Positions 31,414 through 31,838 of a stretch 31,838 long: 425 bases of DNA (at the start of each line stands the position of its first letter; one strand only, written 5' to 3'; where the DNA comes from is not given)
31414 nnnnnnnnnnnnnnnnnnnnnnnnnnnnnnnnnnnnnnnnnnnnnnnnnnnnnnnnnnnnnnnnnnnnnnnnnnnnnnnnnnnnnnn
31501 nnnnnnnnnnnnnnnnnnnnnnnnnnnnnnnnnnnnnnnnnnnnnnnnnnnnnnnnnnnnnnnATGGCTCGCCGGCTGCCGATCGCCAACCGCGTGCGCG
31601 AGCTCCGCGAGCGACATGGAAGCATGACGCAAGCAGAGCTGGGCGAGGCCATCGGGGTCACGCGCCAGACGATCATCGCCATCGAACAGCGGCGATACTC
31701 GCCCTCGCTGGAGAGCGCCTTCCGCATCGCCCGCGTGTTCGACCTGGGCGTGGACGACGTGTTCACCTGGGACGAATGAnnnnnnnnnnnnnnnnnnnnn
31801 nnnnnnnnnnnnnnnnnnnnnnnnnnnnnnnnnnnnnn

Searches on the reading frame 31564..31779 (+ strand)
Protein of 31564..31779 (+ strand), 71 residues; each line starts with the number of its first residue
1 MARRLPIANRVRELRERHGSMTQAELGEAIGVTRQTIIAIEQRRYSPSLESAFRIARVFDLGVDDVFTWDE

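Call 6: search_protein_families(library=pfam, proteins=[window:31564-31779:+], max_evalue=0.01)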
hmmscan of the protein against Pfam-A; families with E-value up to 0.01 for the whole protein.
window:31564-31779:+ (71 aa): 8 families
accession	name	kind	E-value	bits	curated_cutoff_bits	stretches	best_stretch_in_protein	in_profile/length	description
PF01381.28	HTH_3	-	1.3e-13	51.2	23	1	11-65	1-54/55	Helix-turn-helix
PF13560.12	HTH_31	-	3.9e-10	40.3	27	1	8-65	3-60/64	Helix-turn-helix domain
PF13443.12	HTH_26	-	0.00018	22.1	22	1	20-70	10-61/63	Cro/C1-type HTH DNA-binding domain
PF12844.13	HTH_19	-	0.00081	19.7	30.2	1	9-60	2-52/64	Helix-turn-helix domain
PF08279.18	HTH_11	-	0.002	18.4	25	1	12-38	7-33/55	HTH domain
PF13404.12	HTH_AsnC-type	-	0.0025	18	27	1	13-38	11-35/42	AsnC-type helix-turn-helix domain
PF13545.12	HTH_Crp_2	-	0.0051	17.2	27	1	20-38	22-40/70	Crp-like helix-turn-helix domain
PF04545.22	Sigma70_r4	-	0.0097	15.8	24.1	0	19-43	19-43/50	Sigma-70, region 4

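Call 20: search_solved_structures(query=window:31564-31779:+, max_evalue=0.001)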
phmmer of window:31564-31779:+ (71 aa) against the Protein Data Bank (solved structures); distinct sequences matched with E-value up to 0.001: 4.
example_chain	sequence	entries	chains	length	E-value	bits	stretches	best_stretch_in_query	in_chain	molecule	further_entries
9k3w_A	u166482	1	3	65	4.9e-13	52.1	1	9-68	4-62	Transcriptional regulator, PbsX family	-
1utx_A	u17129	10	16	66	2.1e-09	40.6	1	7-70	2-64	CYLR2 | cytolysin regulator 2 | PUTATIVE TRANSCRIPTION REGULATOR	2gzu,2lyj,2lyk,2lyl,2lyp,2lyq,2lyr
2xiu_A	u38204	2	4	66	2.1e-09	40.6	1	7-70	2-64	CYLR2 | CYLR2 SYNONYM CYTOLYSIN REPRESSOR 2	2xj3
8tac_A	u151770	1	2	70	6.4e-05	26.5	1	7-62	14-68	DBP48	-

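Call 21: search_protein_families(library=ncbifam, proteins=[window:31564-31779:+], max_evalue=0.01)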
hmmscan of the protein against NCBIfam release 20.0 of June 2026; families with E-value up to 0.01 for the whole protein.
window:31564-31779:+ (71 aa): 12 families
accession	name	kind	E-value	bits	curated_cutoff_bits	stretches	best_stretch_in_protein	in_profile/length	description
TIGR03070.1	couple_hipB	subfamily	3.3e-09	36.6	71.65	1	7-61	3-56/58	type II toxin-antitoxin system Y4mF family antitoxin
NF041951.1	phage_RstR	subfamily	2.3e-07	31.1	80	1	7-66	3-61/108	RstR family transcriptional repressor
NF007408.0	PRK09943.1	equivalog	2.8e-07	30.3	211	1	6-68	7-68/185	HTH-type transcriptional regulator PuuR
TIGR00270.2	TIGR00270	equivalog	4e-05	23.5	110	1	8-60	77-128/159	multiprotein bridging factor aMBF1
NF003162.0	PRK04140.1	equivalog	7.1e-05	22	263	1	9-61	129-180/317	transcriptional regulator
NF052239.1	antitox_spr1629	equivalog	7.9e-05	21.9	335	1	9-61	5-56/377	spr1629 family repressor/antitoxin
NF007271.0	PRK09726.1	equivalog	0.00015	21.7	79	1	7-61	13-66/88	type II toxin-antitoxin system antitoxin HipB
NF047948.1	male_kill_WMK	equivalog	0.00052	19.6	300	1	8-66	164-221/300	WO male-killing family protein Wmk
TIGR02612.1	mob_myst_A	hypoth_equivalog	0.00057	19.8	122.6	1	4-44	23-62/150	mobile mystery protein A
TIGR02607.1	antidote_HigA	equivalog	0.00068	19.4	47.7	1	20-60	20-60/81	HigA family addiction module antitoxin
NF007257.0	PRK09706.1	subfamily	0.0056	16.5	101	1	7-59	6-57/135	transcriptional repressor DicA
NF047542.1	telomere_Tap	equivalog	0.0058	15.4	600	1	3-52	14-62/695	telomere-associated protein Tap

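Call 22: search_solved_structures(query=window:31564-31779:+, max_evalue=0.001, show_alignments=3)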
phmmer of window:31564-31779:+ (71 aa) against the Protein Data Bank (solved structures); distinct sequences matched with E-value up to 0.001: 4.
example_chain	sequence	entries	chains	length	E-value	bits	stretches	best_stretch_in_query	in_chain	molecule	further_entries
9k3w_A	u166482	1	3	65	4.9e-13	52.1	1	9-68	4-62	Transcriptional regulator, PbsX family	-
1utx_A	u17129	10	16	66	2.1e-09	40.6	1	7-70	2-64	CYLR2 | cytolysin regulator 2 | PUTATIVE TRANSCRIPTION REGULATOR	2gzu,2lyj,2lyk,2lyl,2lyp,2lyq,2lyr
2xiu_A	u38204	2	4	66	2.1e-09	40.6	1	7-70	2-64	CYLR2 | CYLR2 SYNONYM CYTOLYSIN REPRESSOR 2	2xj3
8tac_A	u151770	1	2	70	6.4e-05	26.5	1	7-62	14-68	DBP48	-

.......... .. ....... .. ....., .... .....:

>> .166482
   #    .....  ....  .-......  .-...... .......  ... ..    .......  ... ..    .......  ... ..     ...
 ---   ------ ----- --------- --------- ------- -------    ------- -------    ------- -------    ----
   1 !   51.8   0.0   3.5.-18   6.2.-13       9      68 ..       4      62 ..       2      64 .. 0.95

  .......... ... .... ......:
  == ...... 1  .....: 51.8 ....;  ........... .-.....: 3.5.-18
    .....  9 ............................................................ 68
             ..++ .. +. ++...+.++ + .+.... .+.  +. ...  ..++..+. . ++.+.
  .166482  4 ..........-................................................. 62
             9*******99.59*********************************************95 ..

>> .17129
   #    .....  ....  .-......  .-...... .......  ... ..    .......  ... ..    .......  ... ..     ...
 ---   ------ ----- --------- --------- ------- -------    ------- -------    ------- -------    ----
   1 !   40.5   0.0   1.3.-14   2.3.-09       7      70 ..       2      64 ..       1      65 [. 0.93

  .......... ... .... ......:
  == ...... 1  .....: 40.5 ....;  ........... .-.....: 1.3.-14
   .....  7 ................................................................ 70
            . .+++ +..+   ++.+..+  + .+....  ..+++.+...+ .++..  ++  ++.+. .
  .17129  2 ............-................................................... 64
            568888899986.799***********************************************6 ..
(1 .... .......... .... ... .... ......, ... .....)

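Call 45: search_protein_families(library=padloc, proteins=[window:31564-31779:+], max_evalue=0.01)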
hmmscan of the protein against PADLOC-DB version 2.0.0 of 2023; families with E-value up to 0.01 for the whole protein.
window:31564-31779:+ (71 aa): 13 families
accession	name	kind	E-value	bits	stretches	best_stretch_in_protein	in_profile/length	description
PDLC02926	HTH_VI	-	2.5e-07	28.9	1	8-64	3-58/92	-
PDLC04142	capH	-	9.3e-07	27.9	1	8-60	8-59/103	capH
PDLC03952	RmrA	-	4.9e-06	23.6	1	4-61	20-76/395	-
PDLC03947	RmrA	-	8.7e-06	22.8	1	6-63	11-67/383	-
PDLC03944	RmrA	-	1.4e-05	22.4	1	9-60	9-59/384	-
PDLC03945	RmrA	-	1.7e-05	22.1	1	9-61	5-56/394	-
PDLC03949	RmrA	-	2.5e-05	21.3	1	9-61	5-56/363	-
PDLC03954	RmrA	-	3e-05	21.1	1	9-61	13-64/380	-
PDLC03665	Control_protein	-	0.00019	19.6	1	4-59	6-61/77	control protein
PDLC03951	RmrA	-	0.0002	18.4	1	9-62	11-63/400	-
PDLC03946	RmrA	-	0.0027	14.5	1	9-63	5-58/357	-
PDLC04775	PDC-M69A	-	0.0052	15.3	1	17-68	18-68/113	-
PDLC03953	RmrA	-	0.0054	14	1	7-61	6-59/373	-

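Call 46: search_protein_families(library=phrogs, proteins=[window:31564-31779:+], max_evalue=0.01)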
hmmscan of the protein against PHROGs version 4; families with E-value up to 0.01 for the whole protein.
window:31564-31779:+ (71 aa): 22 families
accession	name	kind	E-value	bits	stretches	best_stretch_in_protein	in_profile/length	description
phrog_8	-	transcription regulation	1.5e-13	51.9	1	6-70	76-139/346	transcriptional regulator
phrog_3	-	transcription regulation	1.9e-11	45.4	1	5-68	87-147/430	transcriptional repressor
phrog_5823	-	transcription regulation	5.2e-09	36.7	1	7-68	7-68/404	transcriptional regulator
phrog_4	-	transcription regulation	2.7e-08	34.2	1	7-70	137-195/400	transcriptional repressor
phrog_1373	-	transcription regulation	5.1e-07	30.8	1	9-61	66-117/166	transcriptional regulator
phrog_2328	-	transcription regulation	1.5e-06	29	1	5-68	14-76/128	transcriptional repressor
phrog_2439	-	transcription regulation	2.3e-06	27.7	1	9-63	10-63/367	transcriptional regulator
phrog_12258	-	DNA, RNA and nucleotide metabolism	2.3e-05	25.6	1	9-70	20-81/123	HTH DNA binding protein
phrog_2967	-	transcription regulation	4.6e-05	24.1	1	4-67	8-70/225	transcriptional regulator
phrog_25914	-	DNA, RNA and nucleotide metabolism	4.7e-05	24.4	1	11-68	30-86/96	HTH DNA binding protein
phrog_2104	-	unknown function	5.3e-05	24.4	1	8-50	41-82/103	-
phrog_7241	-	transcription regulation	0.00011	23.3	1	12-65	67-119/122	transcriptional regulator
phrog_37093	-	transcription regulation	0.00017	22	1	9-37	8-35/42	transcriptional regulator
phrog_4836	-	transcription regulation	0.00034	21.2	1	7-65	76-131/194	CII-like regulator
phrog_9103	-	transcription regulation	0.00048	21.1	1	9-70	11-71/78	transcriptional repressor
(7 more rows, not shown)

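Call 51: find_homologous_proteins(query=window:31564-31779:+, max_evalue=1e-8)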
Query window:31564-31779:+ (71 aa): 7946 proteins with E <= 1e-8 among 8000 candidates; the best 120 are listed.
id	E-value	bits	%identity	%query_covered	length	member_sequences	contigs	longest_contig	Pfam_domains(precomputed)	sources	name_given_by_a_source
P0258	3.5e-38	146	100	100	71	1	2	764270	PF01381.29,PF13560.13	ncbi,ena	-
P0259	1.3e-36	141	99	99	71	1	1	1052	PF01381.29,PF13560.13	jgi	jgi:putative transcriptional regulator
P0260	1.4e-36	141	97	100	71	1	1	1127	PF01381.29,PF13560.13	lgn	-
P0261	2.7e-36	140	96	100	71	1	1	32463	PF01381.29,PF13560.13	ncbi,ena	-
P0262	3.5e-36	139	96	100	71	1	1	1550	PF01381.29,PF13560.13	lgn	-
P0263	7.4e-36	138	96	100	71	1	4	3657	PF01381.29,PF13560.13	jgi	jgi:putative transcriptional regulator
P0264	7.6e-36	138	94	100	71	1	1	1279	PF01381.29,PF13560.13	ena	-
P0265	7.4e-35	135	93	100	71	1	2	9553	PF12844.14,PF01381.29,PF13560.13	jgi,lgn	jgi:putative transcriptional regulator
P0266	1.0e-34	135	92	100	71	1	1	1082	PF01381.29,PF13560.13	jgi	-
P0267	1.3e-34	134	94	99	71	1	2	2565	PF01381.29,PF13560.13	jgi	jgi:putative transcriptional regulator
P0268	2.2e-34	134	93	100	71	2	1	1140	PF12844.14,PF01381.29,PF13560.13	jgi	jgi:putative transcriptional regulator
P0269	2.8e-34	133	92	100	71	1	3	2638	PF01381.29,PF13560.13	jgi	jgi:putative transcriptional regulator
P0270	7.9e-34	132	90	100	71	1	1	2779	PF01381.29,PF13560.13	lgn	-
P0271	1.1e-32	128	85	100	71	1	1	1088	PF01381.29,PF13560.13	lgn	-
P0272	2.1e-32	127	85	100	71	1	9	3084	PF12844.14,PF01381.29,PF13560.13,PF13443.13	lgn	-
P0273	2.9e-32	127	85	100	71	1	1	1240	PF12844.14,PF01381.29,PF13560.13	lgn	-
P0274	4.2e-32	126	87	100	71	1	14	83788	PF12844.14,PF01381.29,PF13560.13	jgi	jgi:putative transcriptional regulator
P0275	4.5e-32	126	89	99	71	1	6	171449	PF12844.14,PF01381.29,PF13560.13,PF13443.13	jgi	jgi:putative transcriptional regulator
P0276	7.7e-32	126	83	100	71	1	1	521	PF12844.14,PF01381.29,PF13560.13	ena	-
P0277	8.0e-32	126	87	100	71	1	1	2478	PF12844.14,PF01381.29,PF13560.13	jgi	jgi:putative transcriptional regulator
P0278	1.2e-31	125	87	99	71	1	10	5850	PF12844.14,PF01381.29,PF13560.13,PF13443.13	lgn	-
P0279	1.4e-31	125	85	100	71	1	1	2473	PF01381.29,PF13560.13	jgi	jgi:putative transcriptional regulator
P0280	1.6e-31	125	88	97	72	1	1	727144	PF12844.14,PF01381.29,PF13560.13,PF13443.13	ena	-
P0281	2.0e-31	124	87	96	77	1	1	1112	PF01381.29,PF13560.13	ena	-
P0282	2.1e-31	124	83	100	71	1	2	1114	PF12844.14,PF01381.29,PF13560.13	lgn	-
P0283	3.0e-31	124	83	100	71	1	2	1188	PF12844.14,PF01381.29,PF13560.13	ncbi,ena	-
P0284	3.0e-31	124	87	99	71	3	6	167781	PF12844.14,PF01381.29,PF13560.13,PF13443.13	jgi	jgi:putative transcriptional regulator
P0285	3.0e-31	124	83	100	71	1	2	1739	PF12844.14,PF01381.29,PF13560.13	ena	-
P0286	3.1e-31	124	86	99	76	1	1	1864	PF01381.29,PF13560.13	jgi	jgi:putative transcriptional regulator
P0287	3.1e-31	124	83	100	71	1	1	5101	PF12844.14,PF01381.29,PF13560.13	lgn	-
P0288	3.3e-31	124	83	100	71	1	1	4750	PF01381.29,PF13560.13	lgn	-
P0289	3.6e-31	123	82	100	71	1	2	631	PF01381.29,PF13560.13,PF13443.13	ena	-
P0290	5.7e-31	123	82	100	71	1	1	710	PF12844.14,PF01381.29,PF13560.13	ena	-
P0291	7.1e-31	123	86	99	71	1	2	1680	PF12844.14,PF01381.29,PF13560.13,PF13443.13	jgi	jgi:putative transcriptional regulator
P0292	7.6e-31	122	85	100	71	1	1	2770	PF01381.29,PF13560.13,PF13443.13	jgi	jgi:putative transcriptional regulator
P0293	9.2e-31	122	80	100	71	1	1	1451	PF12844.14,PF01381.29,PF13560.13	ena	-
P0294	9.2e-31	122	80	100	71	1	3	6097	PF01381.29,PF13560.13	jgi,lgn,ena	-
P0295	9.7e-31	122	82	100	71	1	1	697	PF12844.14,PF01381.29,PF13560.13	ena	-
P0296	1.0e-30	122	80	100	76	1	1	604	PF01381.29,PF13560.13,PF13443.13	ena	-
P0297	1.2e-30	122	82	100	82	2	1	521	PF01381.29,PF13560.13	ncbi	-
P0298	1.2e-30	122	83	100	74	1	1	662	PF12844.14,PF01381.29,PF13560.13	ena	-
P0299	1.3e-30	122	80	100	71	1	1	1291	PF12844.14,PF01381.29,PF13560.13,PF13443.13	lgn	-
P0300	1.4e-30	122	82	100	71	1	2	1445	PF12844.14,PF01381.29,PF13560.13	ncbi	-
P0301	1.6e-30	121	80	100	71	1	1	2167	PF12844.14,PF01381.29,PF13560.13,PF13443.13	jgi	jgi:putative transcriptional regulator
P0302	1.6e-30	121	82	100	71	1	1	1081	PF12844.14,PF01381.29,PF13560.13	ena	-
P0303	1.8e-30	121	80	100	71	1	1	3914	PF01381.29,PF13560.13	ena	-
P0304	1.9e-30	121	82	100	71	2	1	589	PF12844.14,PF01381.29,PF13560.13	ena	-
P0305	1.9e-30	121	83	99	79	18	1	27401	PF01381.29,PF13560.13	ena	-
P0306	2.0e-30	121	80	100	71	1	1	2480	PF12844.14,PF01381.29,PF13560.13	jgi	-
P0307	2.1e-30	121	80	100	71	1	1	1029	PF12844.14,PF01381.29,PF13560.13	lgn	-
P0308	2.2e-30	121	82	100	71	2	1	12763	PF12844.14,PF01381.29,PF13560.13,PF13443.13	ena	-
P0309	2.2e-30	121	83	100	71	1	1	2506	PF12844.14,PF01381.29,PF13560.13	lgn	-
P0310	2.3e-30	121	79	100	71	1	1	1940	PF12844.14,PF01381.29,PF13560.13,PF13443.13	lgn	-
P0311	2.5e-30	121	80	100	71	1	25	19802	PF12844.14,PF01381.29,PF13560.13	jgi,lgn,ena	-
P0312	2.9e-30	121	80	100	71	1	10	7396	PF12844.14,PF01381.29,PF13560.13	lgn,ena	-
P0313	2.9e-30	121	82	100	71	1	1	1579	PF01381.29,PF13560.13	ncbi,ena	-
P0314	2.9e-30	121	82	100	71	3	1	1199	PF01381.29,PF13560.13,PF13443.13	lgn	-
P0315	3.0e-30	121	82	100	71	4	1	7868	PF12844.14,PF01381.29,PF13560.13,PF13443.13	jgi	jgi:putative transcriptional regulator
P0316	3.1e-30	121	83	100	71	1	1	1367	PF12844.14,PF01381.29,PF13560.13,PF13443.13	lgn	-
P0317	3.1e-30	121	82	100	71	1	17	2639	PF12844.14,PF01381.29,PF13560.13,PF13443.13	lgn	-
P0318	3.1e-30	121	80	100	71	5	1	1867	PF12844.14,PF01381.29,PF13560.13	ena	-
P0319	3.5e-30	120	80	100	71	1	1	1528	PF12844.14,PF01381.29,PF13560.13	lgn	-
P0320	3.6e-30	120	79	100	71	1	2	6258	PF12844.14,PF01381.29,PF13560.13,PF13443.13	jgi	-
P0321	3.7e-30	120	83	99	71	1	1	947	PF12844.14,PF01381.29,PF13560.13,PF13443.13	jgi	jgi:putative transcriptional regulator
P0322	3.9e-30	120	82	100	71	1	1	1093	PF01381.29,PF13560.13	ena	-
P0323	3.9e-30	120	82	100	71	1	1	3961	PF01381.29,PF13560.13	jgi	-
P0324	4.2e-30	120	79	100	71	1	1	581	PF12844.14,PF01381.29,PF13560.13,PF13443.13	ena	-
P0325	4.3e-30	120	82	100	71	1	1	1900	PF12844.14,PF01381.29,PF13560.13,PF13443.13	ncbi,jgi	jgi:putative transcriptional regulator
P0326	4.3e-30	120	80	100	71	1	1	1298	PF12844.14,PF01381.29,PF13560.13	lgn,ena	-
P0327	4.6e-30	120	80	100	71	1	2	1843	PF12844.14,PF01381.29,PF13560.13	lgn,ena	-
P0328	4.7e-30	120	80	100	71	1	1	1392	PF12844.14,PF01381.29,PF13560.13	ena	-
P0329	5.2e-30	120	80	100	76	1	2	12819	PF12844.14,PF01381.29,PF13560.13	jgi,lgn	jgi:putative transcriptional regulator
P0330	5.4e-30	120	79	100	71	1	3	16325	PF12844.14,PF01381.29,PF13560.13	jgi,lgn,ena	jgi:putative transcriptional regulator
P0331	5.4e-30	120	85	100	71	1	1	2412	PF12844.14,PF01381.29,PF13560.13,PF13443.13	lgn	-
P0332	5.6e-30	120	87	94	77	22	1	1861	PF01381.29,PF13560.13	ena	-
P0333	5.6e-30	120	84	99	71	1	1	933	PF12844.14,PF01381.29,PF13560.13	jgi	jgi:putative transcriptional regulator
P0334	5.7e-30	120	80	100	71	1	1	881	PF01381.29,PF13560.13,PF13443.13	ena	-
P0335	5.7e-30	120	80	100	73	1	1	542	PF12844.14,PF01381.29,PF13560.13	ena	-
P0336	6.1e-30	120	80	100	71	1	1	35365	PF12844.14,PF01381.29,PF13560.13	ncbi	-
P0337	6.1e-30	120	79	100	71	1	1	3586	PF12844.14,PF01381.29,PF13560.13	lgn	-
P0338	6.5e-30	120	80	100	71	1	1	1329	PF01381.29,PF13560.13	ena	-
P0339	6.8e-30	119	79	100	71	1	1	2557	PF12844.14,PF01381.29,PF13560.13,PF13443.13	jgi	jgi:putative transcriptional regulator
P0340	7.0e-30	119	82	100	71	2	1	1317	PF01381.29,PF13560.13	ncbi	-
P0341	7.2e-30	119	85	100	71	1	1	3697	PF12844.14,PF01381.29,PF13560.13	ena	-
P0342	7.2e-30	119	79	100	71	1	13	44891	PF12844.14,PF01381.29,PF13560.13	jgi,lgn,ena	jgi:putative transcriptional regulator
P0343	7.8e-30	119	83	100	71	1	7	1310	PF12844.14,PF01381.29,PF13560.13,PF13443.13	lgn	-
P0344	8.4e-30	119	79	100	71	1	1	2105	PF12844.14,PF01381.29,PF13560.13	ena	-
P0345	8.4e-30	119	79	100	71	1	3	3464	PF12844.14,PF01381.29,PF13560.13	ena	-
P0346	8.5e-30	119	83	100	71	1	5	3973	PF12844.14,PF01381.29,PF13560.13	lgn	-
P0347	8.9e-30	119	77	100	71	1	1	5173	PF12844.14,PF01381.29,PF13560.13,PF13443.13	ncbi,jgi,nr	ncbi:MAG: helix-turn-helix transcriptional regulator [Halieaceae bacterium]|jgi:putative transcripti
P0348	9.0e-30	119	79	100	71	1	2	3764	PF01381.29,PF13560.13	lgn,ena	-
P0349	9.1e-30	119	80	100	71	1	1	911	PF12844.14,PF01381.29,PF13560.13,PF13443.13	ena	-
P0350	9.6e-30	119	80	100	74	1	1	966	PF12844.14,PF01381.29,PF13560.13,PF13443.13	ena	-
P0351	1.0e-29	119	79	100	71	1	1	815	PF12844.14,PF01381.29,PF13560.13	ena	-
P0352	1.0e-29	119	85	96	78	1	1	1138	PF12844.14,PF01381.29,PF13560.13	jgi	jgi:putative transcriptional regulator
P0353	1.0e-29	119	80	100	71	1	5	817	PF12844.14,PF01381.29,PF13560.13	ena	-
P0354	1.1e-29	119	81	99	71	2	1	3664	PF01381.29,PF13560.13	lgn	-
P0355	1.1e-29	119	79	100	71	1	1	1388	PF12844.14,PF01381.29,PF13560.13,PF13443.13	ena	-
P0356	1.2e-29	119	81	99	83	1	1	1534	PF12844.14,PF01381.29,PF13560.13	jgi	jgi:putative transcriptional regulator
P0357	1.2e-29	119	80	100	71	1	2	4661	PF12844.14,PF01381.29,PF13560.13,PF13443.13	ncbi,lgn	-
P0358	1.2e-29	119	82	100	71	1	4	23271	PF12844.14,PF01381.29,PF13560.13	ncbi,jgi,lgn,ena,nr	ncbi:MAG: helix-turn-helix transcriptional regulator [Gammaproteobacteria bacterium]|nr:helix-turn-h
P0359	1.3e-29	119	77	100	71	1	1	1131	PF01381.29,PF13560.13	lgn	-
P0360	1.3e-29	119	79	100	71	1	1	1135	PF01381.29,PF13560.13,PF13443.13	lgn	-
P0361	1.3e-29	119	79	100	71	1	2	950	PF12844.14,PF01381.29,PF13560.13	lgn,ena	-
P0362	1.3e-29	119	80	100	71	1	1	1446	PF01381.29,PF13560.13,PF13443.13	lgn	-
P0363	1.4e-29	118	79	100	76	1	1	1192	PF12844.14,PF01381.29,PF13560.13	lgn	-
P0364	1.4e-29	118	80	100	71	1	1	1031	PF12844.14,PF01381.29,PF13560.13,PF13443.13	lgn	-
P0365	1.6e-29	118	79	100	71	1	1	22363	PF12844.14,PF01381.29,PF13560.13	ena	-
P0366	1.6e-29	118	80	100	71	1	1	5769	PF01381.29,PF13560.13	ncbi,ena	-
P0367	1.6e-29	118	79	100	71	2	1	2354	PF01381.29,PF13560.13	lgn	-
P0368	1.7e-29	118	80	100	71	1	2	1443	PF12844.14,PF01381.29,PF13560.13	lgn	-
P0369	1.7e-29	118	79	99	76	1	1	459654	PF12844.14,PF01381.29,PF13560.13,PF13443.13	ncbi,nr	ncbi:MAG: helix-turn-helix transcriptional regulator [Gammaproteobacteria bacterium]|nr:helix-turn-h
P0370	1.7e-29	118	76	100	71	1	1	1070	PF12844.14,PF01381.29,PF13560.13,PF13443.13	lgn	-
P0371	1.7e-29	118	83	100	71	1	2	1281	PF01381.29,PF13560.13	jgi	jgi:putative transcriptional regulator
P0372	1.8e-29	118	82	100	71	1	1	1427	PF12844.14,PF01381.29,PF13560.13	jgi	jgi:putative transcriptional regulator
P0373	1.9e-29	118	79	100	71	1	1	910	PF12844.14,PF01381.29,PF13560.13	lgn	-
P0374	1.9e-29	118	79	100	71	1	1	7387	PF12844.14,PF01381.29,PF13560.13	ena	-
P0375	1.9e-29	118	82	100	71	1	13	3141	PF12844.14,PF01381.29,PF13560.13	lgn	-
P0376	1.9e-29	118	79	100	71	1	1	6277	PF12844.14,PF01381.29,PF13560.13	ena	-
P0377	1.9e-29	118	79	100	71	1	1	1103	PF12844.14,PF01381.29,PF13560.13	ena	-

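Call 76: predict_structure(alignment_id=A2)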
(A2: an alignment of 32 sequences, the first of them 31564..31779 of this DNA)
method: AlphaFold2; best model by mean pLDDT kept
length: 71 residues; sequences in the alignment: 32
mean_pLDDT: 87.8   pTM: 0.73
mean pLDDT of the five models: 87.8, 80.3, 79.9, 78.5, 77.7
residues with pLDDT >= 90: 42; 70-90: 23; 50-70: 6; < 50: 0
segments of 3 or more residues with pLDDT < 50: none
pLDDT, mean of each block of 10 residues (from residue 1): 72 87 94 95 89 93 86 65
secondary structure, 60 per line:
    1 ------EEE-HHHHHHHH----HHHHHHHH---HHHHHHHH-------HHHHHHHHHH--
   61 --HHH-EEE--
elements in order: E7-9 H11-18 H23-30 H34-41 H49-58 E67-69

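Call 80: fold_search(model_id=the predicted structure, library=pdb)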
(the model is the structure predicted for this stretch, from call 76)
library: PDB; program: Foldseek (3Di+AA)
matches with E <= 10: 582; with E <= 0.001: 5
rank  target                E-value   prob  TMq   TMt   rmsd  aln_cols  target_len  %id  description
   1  9k3w_A                4.0e-05  1.00  0.75  0.84   1.3        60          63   47  Crystal structure of putative transcription regulator (dr_2454) from Deinococcus radiodurans (released 2025-10-22)
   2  9k3w_B                4.2e-05  1.00  0.78  0.86   1.9        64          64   44  Crystal structure of putative transcription regulator (dr_2454) from Deinococcus radiodurans (released 2025-10-22)
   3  2xiu_B                4.8e-05  1.00  0.81  0.88   1.8        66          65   36  High resolution structure of MTSL-tagged CylR2. (released 2011-02-09)
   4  1utx_A                8.7e-05  1.00  0.82  0.87   1.7        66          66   36  Regulation of Cytolysin Expression by Enterococcus faecalis: Role of CylR2 (released 2004-09-16)
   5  2xiu_A                2.5e-04  1.00  0.82  0.88   1.6        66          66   36  High resolution structure of MTSL-tagged CylR2. (released 2011-02-09)
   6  3jxb_D                1.6e-03  1.00  0.70  0.77   1.1        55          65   25  Crystal structure of the P22 c2 repressor protein in complex with synthetic operator 9C (released 2010-01-19)
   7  2r1j_L                1.7e-03  1.00  0.70  0.75   1.1        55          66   25  Crystal Structure of the P22 c2 Repressor protein in complex with the synthetic operator 9T (released 2008-04-29)
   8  3jxb_C                1.8e-03  1.00  0.71  0.75   1.1        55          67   25  Crystal structure of the P22 c2 repressor protein in complex with synthetic operator 9C (released 2010-01-19)
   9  3bs3                  2.7e-03  1.00  0.82  0.93   1.0        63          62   19  Crystal structure of a putative DNA-binding protein from Bacteroides fragilis (released 2008-01-15)
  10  8rc5_2A               3.2e-03  1.00  0.79  0.28   1.7        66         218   14  Complex between the RecA-like Sak4 SSAP and the SaPI2 Stl master regulator (released 2025-03-05)
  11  3qq6_B                5.5e-03  1.00  0.72  0.75   2.3        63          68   25  The N-terminal DNA binding domain of SinR from Bacillus subtilis (released 2011-06-15)
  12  8q86_G                5.8e-03  1.00  0.78  0.30   1.7        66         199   12  Trimer of the dimeric SaPI2 Stl transcriptional regulator (released 2025-03-05)
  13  3omt_A                6.2e-03  1.00  0.78  0.82   3.3        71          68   21  Putative antitoxin component, CHU_2935 protein, from Xre family from Prevotella buccae. (released 2010-09-08)
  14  2eby_B                7.1e-03  1.00  0.57  0.42   1.1        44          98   36  Crystal structure of a hypothetical protein from E. Coli (released 2007-08-14)
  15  7t5u                  7.6e-03  1.00  0.70  0.74   1.4        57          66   23  Structure of E. coli MS115-1 CapH N-terminal domain (released 2022-09-14)
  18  1adr_MODEL_1_A        8.7e-03  1.00  0.71  0.66   1.1        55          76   25  DETERMINATION OF THE NUCLEAR MAGNETIC RESONANCE STRUCTURE OF THE DNA-BINDING DOMAIN OF THE P22 C2 REPRESSOR (1 (released 1994-01-31)
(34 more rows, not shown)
